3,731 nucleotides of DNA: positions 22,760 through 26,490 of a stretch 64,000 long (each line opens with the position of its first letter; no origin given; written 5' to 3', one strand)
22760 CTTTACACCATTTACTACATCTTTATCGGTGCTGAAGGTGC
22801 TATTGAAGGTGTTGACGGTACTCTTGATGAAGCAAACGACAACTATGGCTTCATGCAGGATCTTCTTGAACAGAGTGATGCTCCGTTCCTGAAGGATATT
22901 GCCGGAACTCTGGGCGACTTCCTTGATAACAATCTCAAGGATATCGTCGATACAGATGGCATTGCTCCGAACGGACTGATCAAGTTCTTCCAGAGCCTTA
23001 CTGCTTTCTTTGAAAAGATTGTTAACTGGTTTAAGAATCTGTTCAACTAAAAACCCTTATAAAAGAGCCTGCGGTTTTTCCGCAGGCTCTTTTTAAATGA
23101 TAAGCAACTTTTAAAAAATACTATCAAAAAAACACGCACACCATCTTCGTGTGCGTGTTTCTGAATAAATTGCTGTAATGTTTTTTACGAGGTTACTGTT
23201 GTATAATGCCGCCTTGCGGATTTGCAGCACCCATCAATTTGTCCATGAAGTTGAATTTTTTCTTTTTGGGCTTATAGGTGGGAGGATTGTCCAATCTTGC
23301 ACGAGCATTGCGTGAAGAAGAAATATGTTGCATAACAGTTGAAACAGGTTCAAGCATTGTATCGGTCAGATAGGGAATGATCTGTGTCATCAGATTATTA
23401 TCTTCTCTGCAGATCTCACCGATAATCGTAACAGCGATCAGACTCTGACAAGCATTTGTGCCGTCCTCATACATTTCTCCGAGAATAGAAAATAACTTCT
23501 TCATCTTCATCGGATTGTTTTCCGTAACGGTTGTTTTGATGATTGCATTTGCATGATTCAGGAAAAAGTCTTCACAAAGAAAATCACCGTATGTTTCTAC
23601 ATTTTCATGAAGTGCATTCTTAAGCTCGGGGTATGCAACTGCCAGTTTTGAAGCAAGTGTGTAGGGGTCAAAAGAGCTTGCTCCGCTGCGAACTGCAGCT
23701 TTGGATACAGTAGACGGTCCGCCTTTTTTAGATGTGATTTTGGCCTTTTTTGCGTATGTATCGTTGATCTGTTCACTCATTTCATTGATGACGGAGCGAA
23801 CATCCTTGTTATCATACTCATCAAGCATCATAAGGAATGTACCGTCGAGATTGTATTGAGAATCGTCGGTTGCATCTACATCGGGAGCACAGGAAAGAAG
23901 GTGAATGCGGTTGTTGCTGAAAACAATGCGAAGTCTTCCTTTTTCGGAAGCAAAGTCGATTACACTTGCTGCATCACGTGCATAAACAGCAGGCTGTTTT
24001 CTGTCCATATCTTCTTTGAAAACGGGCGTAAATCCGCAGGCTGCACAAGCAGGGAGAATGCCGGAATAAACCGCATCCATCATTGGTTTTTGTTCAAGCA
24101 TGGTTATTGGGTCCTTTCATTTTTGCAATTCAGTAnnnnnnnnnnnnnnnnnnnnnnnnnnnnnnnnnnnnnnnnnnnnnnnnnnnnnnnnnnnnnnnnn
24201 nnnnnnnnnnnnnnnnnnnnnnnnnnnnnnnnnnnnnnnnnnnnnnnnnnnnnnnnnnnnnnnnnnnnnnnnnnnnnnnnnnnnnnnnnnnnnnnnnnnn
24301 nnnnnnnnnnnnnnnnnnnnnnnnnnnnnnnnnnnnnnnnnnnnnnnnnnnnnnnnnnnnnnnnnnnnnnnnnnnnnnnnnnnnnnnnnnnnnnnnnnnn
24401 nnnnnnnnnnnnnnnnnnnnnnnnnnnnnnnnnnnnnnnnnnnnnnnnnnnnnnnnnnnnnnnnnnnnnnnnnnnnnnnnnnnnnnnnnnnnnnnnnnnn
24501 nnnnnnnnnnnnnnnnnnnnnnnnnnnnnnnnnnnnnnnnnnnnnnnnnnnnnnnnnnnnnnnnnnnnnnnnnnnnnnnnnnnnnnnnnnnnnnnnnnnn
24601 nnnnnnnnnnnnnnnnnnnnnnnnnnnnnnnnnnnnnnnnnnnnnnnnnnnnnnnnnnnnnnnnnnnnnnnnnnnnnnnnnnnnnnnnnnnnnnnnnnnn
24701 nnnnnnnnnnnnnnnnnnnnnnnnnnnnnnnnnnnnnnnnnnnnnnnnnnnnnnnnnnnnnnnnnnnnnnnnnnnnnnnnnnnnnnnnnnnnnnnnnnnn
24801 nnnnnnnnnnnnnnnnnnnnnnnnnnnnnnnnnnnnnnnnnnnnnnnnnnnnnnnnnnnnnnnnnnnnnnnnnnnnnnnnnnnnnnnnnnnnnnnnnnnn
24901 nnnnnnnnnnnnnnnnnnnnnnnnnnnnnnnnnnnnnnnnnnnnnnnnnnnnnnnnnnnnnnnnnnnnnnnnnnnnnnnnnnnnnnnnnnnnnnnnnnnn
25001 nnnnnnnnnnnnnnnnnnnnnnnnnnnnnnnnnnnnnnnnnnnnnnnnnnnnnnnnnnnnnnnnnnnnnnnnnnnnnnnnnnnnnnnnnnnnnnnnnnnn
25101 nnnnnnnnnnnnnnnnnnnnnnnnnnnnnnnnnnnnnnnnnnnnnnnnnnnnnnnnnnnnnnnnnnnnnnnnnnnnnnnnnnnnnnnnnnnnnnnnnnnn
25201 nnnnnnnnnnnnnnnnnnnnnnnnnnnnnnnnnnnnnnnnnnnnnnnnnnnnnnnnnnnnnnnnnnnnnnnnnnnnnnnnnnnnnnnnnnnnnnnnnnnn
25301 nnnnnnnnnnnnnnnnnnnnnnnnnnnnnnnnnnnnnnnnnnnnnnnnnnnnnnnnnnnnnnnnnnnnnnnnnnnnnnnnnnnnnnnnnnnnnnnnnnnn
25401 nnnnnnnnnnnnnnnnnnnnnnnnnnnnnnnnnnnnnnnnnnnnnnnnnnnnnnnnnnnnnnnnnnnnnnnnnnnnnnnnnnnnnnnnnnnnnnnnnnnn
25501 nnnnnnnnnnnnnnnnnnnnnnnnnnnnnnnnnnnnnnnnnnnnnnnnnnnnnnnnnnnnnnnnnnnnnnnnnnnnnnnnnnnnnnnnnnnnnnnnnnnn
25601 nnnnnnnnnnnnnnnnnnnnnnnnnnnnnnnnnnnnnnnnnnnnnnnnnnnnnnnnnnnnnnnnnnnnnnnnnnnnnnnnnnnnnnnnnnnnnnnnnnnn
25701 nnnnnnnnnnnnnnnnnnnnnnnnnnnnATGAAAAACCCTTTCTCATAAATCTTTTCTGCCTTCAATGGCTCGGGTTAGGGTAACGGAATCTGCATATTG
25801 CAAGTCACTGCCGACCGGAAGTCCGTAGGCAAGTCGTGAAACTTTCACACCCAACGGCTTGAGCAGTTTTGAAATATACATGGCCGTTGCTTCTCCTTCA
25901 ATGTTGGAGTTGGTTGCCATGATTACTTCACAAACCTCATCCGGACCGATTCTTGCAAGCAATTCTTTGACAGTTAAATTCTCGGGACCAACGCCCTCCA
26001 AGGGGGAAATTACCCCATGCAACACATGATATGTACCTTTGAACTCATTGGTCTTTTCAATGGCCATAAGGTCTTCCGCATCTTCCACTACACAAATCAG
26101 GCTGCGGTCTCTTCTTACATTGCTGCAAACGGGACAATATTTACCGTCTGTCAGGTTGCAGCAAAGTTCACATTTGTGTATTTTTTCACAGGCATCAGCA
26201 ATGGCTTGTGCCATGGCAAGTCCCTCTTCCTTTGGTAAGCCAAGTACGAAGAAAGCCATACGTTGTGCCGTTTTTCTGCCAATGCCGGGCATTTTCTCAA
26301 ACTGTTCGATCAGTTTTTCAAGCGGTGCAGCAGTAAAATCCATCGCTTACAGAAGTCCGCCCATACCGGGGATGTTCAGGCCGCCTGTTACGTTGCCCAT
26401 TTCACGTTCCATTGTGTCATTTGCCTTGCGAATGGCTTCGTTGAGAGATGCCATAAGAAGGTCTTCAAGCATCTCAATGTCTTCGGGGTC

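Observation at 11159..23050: Monocistronic 3,963-aa secreted repeat protein with no recognisable domain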

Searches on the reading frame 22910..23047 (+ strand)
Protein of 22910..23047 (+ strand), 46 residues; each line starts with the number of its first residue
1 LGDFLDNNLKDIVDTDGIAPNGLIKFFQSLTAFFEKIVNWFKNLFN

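Call 84: find_homologous_proteins(query=A5, max_evalue=10)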
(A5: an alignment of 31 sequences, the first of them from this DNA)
Query A5 (31 sequences) (46 aa, profile of the alignment): 15 proteins with E <= 10 among 333 candidates.
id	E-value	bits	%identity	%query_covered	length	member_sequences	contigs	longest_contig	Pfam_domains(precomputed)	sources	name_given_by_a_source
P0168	7.2e-17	79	56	78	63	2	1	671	-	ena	-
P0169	1.1e-13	68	49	98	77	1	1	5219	-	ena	-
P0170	1.3e-11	62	47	98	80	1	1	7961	-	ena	-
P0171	4.1e-11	60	51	98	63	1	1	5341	-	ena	-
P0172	4.4e-3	34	60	43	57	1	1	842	-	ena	-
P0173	8.9e-3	33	56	59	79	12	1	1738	-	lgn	-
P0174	1.2e-2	33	55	43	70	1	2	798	-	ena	-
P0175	2.4e-2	32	58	41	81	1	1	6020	-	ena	-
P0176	3.0e-2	32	56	39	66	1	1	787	-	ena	-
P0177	7.0e-2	31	43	91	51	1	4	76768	-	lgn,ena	-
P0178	1.8e-1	29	36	96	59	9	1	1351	-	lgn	-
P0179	5.3e-1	28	38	57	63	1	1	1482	-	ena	-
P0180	2.7e+0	25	47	41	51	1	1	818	-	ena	-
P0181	4.4e+0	25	53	41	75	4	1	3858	-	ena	-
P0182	9.6e+0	24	47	41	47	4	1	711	-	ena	-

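Call 100: search_solved_structures(query=A5, max_evalue=10)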
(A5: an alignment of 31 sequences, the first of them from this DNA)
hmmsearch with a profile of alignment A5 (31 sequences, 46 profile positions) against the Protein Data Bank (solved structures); distinct sequences matched with E-value up to 10: 2.
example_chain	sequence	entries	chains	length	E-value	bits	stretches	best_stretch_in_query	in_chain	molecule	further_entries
4ile_A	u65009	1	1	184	0.6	13.1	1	29-44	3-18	ADP-ribosylation factor-like protein 8A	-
3c37_A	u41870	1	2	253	1.3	12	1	18-29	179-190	Peptidase, M48 family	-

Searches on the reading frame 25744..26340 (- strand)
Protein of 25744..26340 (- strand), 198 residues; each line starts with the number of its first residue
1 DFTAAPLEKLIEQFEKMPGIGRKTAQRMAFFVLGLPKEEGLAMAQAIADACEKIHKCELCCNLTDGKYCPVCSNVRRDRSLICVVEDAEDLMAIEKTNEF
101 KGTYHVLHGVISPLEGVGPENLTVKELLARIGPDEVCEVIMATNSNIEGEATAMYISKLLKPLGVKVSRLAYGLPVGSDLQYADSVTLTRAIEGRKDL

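Call 20: search_protein_families(library=pfam, proteins=[window:25744-26340:-], max_evalue=0.001)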
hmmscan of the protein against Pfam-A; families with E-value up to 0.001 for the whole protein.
window:25744-26340:- (198 aa): 5 families
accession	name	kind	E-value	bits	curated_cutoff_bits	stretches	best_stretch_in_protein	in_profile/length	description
PF13662.12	Toprim_4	-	6.6e-26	90.8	25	1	81-171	2-85/85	Toprim domain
PF21176.3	RecR_HhH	-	3.3e-17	62.5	27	1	7-50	1-44/45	RecR, helix-hairpin-helix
PF21175.2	RecR_C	-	2.3e-11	43.3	22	1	173-196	1-24/24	RecR, C-terminal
PF01751.28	Toprim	-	1.1e-10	42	23.1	1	82-169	2-95/96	Toprim domain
PF02132.21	RecR_ZnF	-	0.00019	21.6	22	1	54-74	1-21/21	RecR, Cys4-zinc finger domain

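Call 42: find_encoding_contigs(protein=window:25744-26340:-, flank=1000, max_places=6)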
Protein window:25744-26340:- (198 aa): no gene with exactly this product is on record in the collection.
